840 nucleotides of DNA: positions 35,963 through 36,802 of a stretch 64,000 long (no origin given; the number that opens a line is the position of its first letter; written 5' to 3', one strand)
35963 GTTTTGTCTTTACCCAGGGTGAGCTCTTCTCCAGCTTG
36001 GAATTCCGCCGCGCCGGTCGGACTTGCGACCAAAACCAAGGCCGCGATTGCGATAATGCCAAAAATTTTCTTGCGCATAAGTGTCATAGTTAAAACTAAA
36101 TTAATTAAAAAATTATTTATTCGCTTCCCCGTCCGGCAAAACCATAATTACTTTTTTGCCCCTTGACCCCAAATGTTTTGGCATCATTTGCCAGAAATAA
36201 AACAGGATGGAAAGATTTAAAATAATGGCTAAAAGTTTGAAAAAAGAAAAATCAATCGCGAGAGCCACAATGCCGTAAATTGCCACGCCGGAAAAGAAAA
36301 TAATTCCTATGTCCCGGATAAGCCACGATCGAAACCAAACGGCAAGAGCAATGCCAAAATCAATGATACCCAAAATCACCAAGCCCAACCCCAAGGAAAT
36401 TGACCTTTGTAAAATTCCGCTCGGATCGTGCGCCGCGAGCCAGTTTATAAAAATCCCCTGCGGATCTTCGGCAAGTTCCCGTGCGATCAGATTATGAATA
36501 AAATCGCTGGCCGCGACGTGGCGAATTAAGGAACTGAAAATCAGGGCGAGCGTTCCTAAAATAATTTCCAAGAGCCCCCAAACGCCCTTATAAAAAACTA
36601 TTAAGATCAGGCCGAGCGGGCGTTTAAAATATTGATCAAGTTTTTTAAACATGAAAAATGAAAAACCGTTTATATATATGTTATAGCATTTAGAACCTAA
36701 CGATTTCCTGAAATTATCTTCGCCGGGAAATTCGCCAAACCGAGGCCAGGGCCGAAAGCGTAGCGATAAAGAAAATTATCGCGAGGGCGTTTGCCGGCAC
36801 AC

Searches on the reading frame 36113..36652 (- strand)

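Call 3: search_protein_families(library=pfam, proteins=[window:36113-36652:-], max_evalue=0.1)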
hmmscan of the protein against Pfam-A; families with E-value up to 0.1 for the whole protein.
window:36113-36652:- (179 aa): 1 family
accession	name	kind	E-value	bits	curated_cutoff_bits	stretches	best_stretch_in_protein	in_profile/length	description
PF09900.14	DUF2127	-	4.2e-10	40.5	24.3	1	14-155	1-138/140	Predicted membrane protein (DUF2127)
